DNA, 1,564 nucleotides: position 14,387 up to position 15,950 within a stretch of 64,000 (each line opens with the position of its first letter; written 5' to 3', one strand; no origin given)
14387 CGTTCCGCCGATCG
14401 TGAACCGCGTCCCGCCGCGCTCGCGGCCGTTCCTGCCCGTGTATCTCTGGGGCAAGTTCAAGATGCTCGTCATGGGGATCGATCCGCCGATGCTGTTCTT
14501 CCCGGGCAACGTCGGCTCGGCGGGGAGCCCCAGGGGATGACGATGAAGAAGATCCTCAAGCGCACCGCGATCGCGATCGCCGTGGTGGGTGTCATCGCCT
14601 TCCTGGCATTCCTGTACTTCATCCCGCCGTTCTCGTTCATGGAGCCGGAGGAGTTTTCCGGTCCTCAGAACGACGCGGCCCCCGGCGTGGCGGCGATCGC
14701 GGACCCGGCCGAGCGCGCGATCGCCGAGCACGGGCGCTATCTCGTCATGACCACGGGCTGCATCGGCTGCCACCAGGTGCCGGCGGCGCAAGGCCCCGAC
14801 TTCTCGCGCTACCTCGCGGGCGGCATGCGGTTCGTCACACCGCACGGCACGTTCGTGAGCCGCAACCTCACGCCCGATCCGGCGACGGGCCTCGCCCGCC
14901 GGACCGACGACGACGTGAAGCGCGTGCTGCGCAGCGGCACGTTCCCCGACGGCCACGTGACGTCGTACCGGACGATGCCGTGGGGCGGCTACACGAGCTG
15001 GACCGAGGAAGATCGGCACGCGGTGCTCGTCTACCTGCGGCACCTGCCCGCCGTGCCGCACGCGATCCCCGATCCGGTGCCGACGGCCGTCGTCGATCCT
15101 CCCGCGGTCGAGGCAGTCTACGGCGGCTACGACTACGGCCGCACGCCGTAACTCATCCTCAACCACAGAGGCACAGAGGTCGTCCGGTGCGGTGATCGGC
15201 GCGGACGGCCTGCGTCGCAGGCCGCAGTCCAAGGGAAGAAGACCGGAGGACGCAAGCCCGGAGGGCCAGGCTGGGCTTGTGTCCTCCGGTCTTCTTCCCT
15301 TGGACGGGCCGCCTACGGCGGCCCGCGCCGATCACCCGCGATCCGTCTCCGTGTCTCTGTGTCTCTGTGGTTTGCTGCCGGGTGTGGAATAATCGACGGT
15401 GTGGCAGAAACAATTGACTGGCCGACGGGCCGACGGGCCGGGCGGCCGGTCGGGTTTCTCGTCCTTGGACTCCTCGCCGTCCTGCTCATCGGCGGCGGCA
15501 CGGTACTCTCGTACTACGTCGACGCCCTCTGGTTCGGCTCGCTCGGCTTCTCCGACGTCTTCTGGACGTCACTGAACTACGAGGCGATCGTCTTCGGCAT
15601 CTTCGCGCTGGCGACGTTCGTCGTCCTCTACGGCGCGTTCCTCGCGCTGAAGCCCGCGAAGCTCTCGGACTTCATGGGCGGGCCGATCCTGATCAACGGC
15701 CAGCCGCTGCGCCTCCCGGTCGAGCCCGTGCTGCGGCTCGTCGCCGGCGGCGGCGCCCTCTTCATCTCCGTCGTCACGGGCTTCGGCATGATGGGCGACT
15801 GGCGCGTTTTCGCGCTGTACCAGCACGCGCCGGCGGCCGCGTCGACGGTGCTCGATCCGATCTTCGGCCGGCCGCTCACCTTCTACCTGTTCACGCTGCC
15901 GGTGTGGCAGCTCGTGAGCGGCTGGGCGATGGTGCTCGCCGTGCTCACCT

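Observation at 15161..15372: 212-bp nested palindrome with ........-repeat termini right after a cytochrome c gene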

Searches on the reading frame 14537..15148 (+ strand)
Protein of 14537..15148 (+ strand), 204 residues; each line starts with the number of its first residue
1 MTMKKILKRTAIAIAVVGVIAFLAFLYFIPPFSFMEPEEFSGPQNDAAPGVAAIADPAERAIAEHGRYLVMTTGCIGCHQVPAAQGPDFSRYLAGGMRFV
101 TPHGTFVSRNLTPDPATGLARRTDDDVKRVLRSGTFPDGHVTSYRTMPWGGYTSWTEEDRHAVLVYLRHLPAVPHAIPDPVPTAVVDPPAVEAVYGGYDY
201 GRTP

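Call 31: search_protein_families(library=pfam, proteins=[window:14542-15148:+])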
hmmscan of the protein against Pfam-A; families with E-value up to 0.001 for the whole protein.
window:14542-15148:+ (202 aa): 0 families

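Call 40: find_homologous_proteins(query=window:14537-15148:+, max_evalue=1e-20)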
Query window:14537-15148:+ (204 aa): 1360 proteins with E <= 1e-20 among 2652 candidates; the best 120 are listed.
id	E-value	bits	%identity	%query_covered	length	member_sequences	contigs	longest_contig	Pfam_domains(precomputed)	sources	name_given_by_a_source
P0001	2.0e-115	402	85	100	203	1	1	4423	-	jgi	jgi:hypothetical protein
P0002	1.6e-114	399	85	100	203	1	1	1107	-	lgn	-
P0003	1.5e-106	373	81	98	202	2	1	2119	-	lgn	-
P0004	1.1e-100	354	79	97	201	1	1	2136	-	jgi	jgi:hypothetical protein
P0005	5.0e-99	349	76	99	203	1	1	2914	-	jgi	jgi:hypothetical protein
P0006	1.1e-98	348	75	99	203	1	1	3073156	-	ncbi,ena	-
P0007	3.6e-97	343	76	98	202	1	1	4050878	-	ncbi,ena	-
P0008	5.7e-95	335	74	99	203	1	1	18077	-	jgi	jgi:hypothetical protein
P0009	1.5e-92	327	70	98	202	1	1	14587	-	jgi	jgi:hypothetical protein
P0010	2.9e-89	317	69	99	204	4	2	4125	-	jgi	jgi:hypothetical protein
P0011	6.4e-89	316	68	99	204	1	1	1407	-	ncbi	-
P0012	1.7e-88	314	69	98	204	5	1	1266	-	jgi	-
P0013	7.0e-88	312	68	99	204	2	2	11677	-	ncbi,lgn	-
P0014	8.2e-88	312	68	98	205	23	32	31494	-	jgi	jgi:hypothetical protein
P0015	1.5e-87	311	71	98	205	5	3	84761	-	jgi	jgi:hypothetical protein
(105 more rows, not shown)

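Call 41: find_encoding_contigs(protein=P0006, flank=10000, max_places=2)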
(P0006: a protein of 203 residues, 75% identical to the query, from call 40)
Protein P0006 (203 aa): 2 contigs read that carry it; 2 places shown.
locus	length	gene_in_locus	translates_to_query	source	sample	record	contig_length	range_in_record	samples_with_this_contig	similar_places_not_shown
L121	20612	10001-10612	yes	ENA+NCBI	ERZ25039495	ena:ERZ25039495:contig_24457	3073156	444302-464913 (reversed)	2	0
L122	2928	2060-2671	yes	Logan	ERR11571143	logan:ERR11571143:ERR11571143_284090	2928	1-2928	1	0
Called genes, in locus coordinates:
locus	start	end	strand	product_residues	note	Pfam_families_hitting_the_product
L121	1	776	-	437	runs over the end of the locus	PF07994:NAD_binding_5, PF01658:Inos-1-P_synth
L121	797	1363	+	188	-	PF01209:Ubie_methyltran (weak), PF08241:Methyltransf_11, PF13649:Methyltransf_25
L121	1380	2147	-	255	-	PF00106:adh_short, PF08659:KR, PF23441:SDR, PF13561:adh_short_C2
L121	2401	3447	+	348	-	PF00092:VWA, PF13519:VWA_2, PF13768:VWA_3 (weak)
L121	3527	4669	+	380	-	PF01988:VIT1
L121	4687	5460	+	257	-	PF12146:Hydrolase_4, PF20408:Abhydrolase_11, PF00561:Abhydrolase_1 (weak)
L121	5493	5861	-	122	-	-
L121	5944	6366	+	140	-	PF04379:DUF525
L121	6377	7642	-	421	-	PF04551:GcpE, PF26540:GcpE_C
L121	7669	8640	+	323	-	PF08240:ADH_N, PF00107:ADH_zinc_N, PF13602:ADH_zinc_N_2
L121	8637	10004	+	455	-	PF00034:Cytochrom_C, PF13442:Cytochrome_CBB3, PF00034:Cytochrom_C, PF13442:Cytochrome_CBB3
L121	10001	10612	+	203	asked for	-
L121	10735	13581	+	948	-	PF03699:UPF0182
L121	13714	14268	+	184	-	PF18306:LDcluster4, PF03641:Lysine_decarbox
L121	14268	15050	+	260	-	PF00254:FKBP_C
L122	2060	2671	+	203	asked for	-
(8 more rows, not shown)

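Call 42: find_encoding_contigs(protein=P0007, flank=10000, max_places=2)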
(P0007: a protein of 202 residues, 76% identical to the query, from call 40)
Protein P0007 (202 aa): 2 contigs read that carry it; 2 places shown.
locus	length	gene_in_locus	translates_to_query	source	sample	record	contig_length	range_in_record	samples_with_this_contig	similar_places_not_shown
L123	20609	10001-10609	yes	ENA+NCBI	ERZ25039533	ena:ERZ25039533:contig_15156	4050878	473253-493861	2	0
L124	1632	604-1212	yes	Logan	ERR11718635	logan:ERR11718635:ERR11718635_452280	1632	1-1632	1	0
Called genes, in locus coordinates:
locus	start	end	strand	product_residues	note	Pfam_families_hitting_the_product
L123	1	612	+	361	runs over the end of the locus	PF00092:VWA, PF13519:VWA_2, PF13768:VWA_3 (weak)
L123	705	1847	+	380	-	PF01988:VIT1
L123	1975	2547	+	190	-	PF04972:BON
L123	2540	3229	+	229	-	PF00561:Abhydrolase_1 (faint), PF12146:Hydrolase_4 (faint), PF20408:Abhydrolase_11, PF12695:Abhydrolase_5 (weak)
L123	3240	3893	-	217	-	-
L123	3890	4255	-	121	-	-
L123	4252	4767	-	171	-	-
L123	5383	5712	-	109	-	PF03551:PadR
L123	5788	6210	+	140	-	PF04379:DUF525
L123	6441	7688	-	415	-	PF04551:GcpE, PF26540:GcpE_C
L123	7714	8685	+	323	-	PF08240:ADH_N, PF00107:ADH_zinc_N, PF13602:ADH_zinc_N_2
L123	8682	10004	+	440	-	PF00034:Cytochrom_C, PF13442:Cytochrome_CBB3, PF00034:Cytochrom_C, PF13442:Cytochrome_CBB3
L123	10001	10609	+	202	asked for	-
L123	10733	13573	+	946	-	PF03699:UPF0182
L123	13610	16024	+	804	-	PF12704:MacB_PCD, PF02687:FtsX, PF12704:MacB_PCD, PF02687:FtsX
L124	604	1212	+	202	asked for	-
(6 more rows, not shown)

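Call 43: find_encoding_contigs(protein=P0001, flank=5000, max_places=2)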
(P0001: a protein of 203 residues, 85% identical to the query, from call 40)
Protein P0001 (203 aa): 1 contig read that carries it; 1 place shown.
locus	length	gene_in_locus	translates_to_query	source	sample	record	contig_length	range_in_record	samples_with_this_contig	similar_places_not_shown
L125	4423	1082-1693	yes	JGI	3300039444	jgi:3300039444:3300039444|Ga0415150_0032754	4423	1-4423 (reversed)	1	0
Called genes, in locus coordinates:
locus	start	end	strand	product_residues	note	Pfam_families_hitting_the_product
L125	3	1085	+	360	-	?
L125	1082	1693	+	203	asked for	-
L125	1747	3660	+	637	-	-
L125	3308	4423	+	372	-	?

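Call 101: find_encoding_contigs(protein=P0003, flank=2000, max_places=1)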
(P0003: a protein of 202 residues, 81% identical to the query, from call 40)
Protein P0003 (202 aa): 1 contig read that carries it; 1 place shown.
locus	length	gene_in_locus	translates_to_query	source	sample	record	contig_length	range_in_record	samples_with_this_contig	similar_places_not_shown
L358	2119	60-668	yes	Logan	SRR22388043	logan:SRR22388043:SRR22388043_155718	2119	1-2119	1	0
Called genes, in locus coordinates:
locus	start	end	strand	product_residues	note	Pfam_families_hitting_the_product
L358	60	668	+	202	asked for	-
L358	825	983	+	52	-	-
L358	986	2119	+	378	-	?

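Call 102: find_encoding_contigs(protein=P0004, flank=2000, max_places=1)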
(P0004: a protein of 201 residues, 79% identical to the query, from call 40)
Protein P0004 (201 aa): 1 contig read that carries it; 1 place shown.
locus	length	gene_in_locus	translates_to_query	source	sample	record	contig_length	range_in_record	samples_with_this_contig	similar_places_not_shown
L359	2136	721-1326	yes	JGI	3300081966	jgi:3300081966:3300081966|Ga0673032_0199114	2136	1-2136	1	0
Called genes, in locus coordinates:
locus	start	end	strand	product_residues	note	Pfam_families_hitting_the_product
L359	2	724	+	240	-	?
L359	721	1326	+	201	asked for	-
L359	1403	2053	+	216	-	-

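Call 103: find_encoding_contigs(protein=P0002, flank=2000, max_places=1)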
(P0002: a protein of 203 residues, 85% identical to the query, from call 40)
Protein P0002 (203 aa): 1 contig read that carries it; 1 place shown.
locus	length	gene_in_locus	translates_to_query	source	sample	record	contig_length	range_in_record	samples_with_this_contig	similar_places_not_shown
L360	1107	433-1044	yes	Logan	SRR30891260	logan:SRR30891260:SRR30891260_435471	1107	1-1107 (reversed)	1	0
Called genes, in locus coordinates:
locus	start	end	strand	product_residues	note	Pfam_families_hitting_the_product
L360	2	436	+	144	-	?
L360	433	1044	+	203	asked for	-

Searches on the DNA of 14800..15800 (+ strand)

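Call 6: search_rna_families(source=window, start=14800, end=15800, threshold=evalue, max_evalue=10)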
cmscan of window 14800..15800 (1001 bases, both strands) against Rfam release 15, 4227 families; matches with E-value up to 10: 40.
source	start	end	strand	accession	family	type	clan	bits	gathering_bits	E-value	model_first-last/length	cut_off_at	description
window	15227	15305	+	RF03739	mir-4529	Gene; miRNA;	-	46.3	88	1.2e-07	1-83/83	no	mir-4529 microRNA precursor family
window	15194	15333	+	RF04104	MIR918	Gene; miRNA;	-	43.3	268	5e-06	1-265/265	no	MIR918 microRNA precursor family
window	15194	15333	-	RF04104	MIR918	Gene; miRNA;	-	42.9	268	6.3e-06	1-265/265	no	MIR918 microRNA precursor family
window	15227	15305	-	RF03739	mir-4529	Gene; miRNA;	-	42.6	88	1.1e-06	1-83/83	no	mir-4529 microRNA precursor family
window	15227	15305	+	RF00891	mir-671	Gene; miRNA;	-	37.7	65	0.00011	1-84/84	no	mir-671 microRNA precursor family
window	15215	15318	+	RF02006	mir-1253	Gene; miRNA;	-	35.6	103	2.4e-05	1-94/94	no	mir-1253 microRNA precursor family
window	15230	15302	+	RF03946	mir-3132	Gene; miRNA;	-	34.8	84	0.00045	1-75/75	no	mir-3132 microRNA precursor family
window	15236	15296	+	RF03964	mir-H1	Gene; miRNA;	-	34.4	97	0.0012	1-85/85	no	mir-H1 microRNA precursor family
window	15231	15300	-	RF03778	mir-483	Gene; miRNA;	-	33.9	60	0.00036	1-75/75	no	mir-483 microRNA precursor family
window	15231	15300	+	RF00771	mir-185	Gene; miRNA;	-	33.4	60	0.00031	1-79/79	no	mir-185 microRNA precursor family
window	15230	15302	+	RF04279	mir-H20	Gene; miRNA;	CL00141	31.7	99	0.0011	1-82/82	no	mir-H20 microRNA precursor family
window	15232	15301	+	RF03778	mir-483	Gene; miRNA;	-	31.4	60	0.0014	1-75/75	no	mir-483 microRNA precursor family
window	15228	15304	-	RF02006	mir-1253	Gene; miRNA;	-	30.9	103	0.00046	1-94/94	no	mir-1253 microRNA precursor family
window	15236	15296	-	RF03964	mir-H1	Gene; miRNA;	-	30.5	97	0.0086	1-85/85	no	mir-H1 microRNA precursor family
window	15232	15301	-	RF00771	mir-185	Gene; miRNA;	-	30.3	60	0.0019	1-79/79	no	mir-185 microRNA precursor family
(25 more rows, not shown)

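Call 66: search_dna_similar(query=window:15152-15380:+, collection=plasmids, mode=distant, max_evalue=0.001, max_rows=15)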
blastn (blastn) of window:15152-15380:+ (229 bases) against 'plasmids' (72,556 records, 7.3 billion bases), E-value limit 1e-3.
No match.

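Call 80: build_rna_model(alignment_id=A1, structure=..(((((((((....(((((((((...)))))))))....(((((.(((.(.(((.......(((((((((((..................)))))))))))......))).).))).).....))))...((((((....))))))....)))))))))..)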
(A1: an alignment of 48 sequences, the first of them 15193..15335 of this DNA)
Model R1 built from alignment A1 (48 sequences, 162 columns); structure: as given.
model positions 142; base pairs 47; branch points 2; effective number of sequences 1.81; information 0.59 bits per position. Calibrated on 0.2 Mb of random sequence (short: E-values are rough).
structure used (alignment columns):
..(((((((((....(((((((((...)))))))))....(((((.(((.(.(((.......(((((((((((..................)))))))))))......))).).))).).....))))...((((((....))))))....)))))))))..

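Call 81: search_with_rna_model(model_id=R1, sources=[window, L121, L123, L125, L319, L320, L321], max_evalue=1)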
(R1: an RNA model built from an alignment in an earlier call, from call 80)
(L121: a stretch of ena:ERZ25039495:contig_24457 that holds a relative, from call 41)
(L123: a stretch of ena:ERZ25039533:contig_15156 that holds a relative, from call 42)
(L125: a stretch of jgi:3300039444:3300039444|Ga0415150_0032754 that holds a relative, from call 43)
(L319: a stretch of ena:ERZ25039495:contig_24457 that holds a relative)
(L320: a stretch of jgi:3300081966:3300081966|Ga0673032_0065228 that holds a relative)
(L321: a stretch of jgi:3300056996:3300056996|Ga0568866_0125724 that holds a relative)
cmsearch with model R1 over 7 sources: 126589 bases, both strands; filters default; matches with E-value up to 1: 12.
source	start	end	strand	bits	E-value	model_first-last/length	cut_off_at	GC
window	15191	15337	+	100.9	2.5e-16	1-142/142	no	0.72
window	31940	32080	+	91.8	1.1e-14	1-142/142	no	0.77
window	31939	32079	-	50.9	2.9e-07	1-142/142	no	0.77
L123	6197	6337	-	33.5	0.00043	1-142/142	no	0.64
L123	6294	6351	+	29.1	0.0027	1-142/142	no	0.81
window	36103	36215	+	23.3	0.031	1-142/142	no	0.75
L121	1030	1110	+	22.8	0.037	1-142/142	no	0.7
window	35195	35326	+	22.1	0.051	1-142/142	no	0.7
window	15112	15225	-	19.5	0.15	13-130/142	no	0.69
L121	4413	4448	+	15.7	0.74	1-142/142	no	0.78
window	42292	42369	-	15.7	0.74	1-142/142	no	0.72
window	13157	13250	-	15.3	0.86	1-142/142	no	0.69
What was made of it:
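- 15161..15372 (.): Copy 1 of the nested foldback element (212 bp). It lies between the cytochrome c stop codon (15149-15151) and the UPF0182 gene (GTG start at 15401). The covariance model R1 scores its core at 100.9 bits (call 81).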

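Call 83: search_with_rna_model(model_id=R1, sources=[L001, L002, L003, L004, L005, L006, L007, L008, L009, L010, L011, L012, L013, L014, L015, L016, L017, L018, L019, L020, L021, L022, L023, L024, L025, L026, L027, L028, L029, L030, L031, L032, L033, L034, L035, L036, L037, L038, L039, L040, L041, L042, L043, L044, L045, L046, L047, L048, L049, L050, L051, L052, L053, L054, L055, L056, L057, L058, L059, L060, L061, L062, L063, L064, L065, L066, L067, L068, L069, L070, L071, L072, L073, L074, L075, L076, L077, L078, L079, L080, L081, L082, L083, L084, L085, L086, L087, L088, L089, L090, L091, L092, L093, L094, L095, L096, L097, L098, L099, L100], max_evalue=0.01)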
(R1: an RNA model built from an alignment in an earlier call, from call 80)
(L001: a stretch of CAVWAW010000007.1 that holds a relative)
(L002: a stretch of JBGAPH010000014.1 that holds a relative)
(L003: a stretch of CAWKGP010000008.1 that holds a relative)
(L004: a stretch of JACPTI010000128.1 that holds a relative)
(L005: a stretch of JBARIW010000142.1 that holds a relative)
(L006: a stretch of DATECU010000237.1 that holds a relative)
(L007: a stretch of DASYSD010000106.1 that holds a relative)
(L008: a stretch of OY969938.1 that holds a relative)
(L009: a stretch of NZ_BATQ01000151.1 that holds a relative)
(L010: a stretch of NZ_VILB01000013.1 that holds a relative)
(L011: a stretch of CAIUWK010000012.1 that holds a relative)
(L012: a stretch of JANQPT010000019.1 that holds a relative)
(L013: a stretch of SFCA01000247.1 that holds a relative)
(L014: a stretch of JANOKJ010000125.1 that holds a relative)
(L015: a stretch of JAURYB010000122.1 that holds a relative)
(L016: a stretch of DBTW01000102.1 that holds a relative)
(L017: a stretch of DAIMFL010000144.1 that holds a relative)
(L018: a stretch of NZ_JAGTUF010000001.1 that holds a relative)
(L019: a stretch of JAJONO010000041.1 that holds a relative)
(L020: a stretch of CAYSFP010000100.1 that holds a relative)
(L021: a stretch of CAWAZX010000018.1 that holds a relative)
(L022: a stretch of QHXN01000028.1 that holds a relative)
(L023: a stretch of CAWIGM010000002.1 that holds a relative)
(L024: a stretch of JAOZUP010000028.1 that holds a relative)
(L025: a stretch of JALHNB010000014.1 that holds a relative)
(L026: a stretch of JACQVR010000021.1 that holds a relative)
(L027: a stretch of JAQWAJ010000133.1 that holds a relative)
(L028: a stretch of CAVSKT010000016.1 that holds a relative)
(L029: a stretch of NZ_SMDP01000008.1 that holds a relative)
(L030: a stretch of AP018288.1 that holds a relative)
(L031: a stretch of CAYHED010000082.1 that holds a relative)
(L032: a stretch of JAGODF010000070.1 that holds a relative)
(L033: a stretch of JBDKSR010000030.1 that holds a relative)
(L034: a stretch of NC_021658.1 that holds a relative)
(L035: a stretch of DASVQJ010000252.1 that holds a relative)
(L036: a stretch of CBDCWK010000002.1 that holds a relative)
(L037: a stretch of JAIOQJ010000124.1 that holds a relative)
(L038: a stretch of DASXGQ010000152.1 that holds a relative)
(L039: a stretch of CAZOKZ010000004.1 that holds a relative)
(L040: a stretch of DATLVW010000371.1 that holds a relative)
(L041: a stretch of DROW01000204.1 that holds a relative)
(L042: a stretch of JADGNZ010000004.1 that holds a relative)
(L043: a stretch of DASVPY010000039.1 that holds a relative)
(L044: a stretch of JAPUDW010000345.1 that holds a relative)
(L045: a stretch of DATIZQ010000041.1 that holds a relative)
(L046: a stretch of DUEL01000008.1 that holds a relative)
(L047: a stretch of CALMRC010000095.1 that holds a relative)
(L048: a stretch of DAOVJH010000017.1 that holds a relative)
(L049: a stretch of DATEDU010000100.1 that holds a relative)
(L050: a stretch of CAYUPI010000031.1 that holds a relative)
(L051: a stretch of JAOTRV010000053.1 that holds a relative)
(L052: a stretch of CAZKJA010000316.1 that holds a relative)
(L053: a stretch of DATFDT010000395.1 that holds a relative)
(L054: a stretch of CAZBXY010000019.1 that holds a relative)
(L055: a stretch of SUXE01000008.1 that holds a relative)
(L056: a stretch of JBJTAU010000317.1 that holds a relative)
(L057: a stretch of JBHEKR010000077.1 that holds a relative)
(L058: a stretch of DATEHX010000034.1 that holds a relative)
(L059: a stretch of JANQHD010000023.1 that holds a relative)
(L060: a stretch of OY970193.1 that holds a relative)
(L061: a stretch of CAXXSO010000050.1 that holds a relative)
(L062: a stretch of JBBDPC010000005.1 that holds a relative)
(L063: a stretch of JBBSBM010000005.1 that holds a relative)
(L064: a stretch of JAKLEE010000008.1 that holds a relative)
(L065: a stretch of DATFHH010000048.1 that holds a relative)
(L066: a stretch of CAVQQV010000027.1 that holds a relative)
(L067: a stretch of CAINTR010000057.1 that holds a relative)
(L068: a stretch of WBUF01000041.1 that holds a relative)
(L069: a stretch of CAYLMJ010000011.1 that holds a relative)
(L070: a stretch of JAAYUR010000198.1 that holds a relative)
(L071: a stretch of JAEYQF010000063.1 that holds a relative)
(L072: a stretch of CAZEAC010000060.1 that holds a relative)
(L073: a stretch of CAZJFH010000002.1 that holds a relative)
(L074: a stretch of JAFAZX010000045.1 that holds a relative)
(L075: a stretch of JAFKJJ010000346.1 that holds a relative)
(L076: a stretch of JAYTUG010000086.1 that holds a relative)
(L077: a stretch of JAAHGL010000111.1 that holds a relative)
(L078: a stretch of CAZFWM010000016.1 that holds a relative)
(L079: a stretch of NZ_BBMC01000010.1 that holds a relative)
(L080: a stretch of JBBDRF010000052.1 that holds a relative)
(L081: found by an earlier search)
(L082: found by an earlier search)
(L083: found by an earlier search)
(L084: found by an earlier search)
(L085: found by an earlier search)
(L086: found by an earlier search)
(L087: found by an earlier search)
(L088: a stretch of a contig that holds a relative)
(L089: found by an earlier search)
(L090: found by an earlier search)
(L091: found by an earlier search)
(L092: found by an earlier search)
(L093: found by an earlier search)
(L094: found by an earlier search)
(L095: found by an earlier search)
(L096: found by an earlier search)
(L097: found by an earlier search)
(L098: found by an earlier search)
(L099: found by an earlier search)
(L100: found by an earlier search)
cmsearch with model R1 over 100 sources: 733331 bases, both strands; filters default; matches with E-value up to 0.01: 1.
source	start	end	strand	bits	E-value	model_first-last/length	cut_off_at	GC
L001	933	1057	+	33.6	0.0024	1-142/142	no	0.62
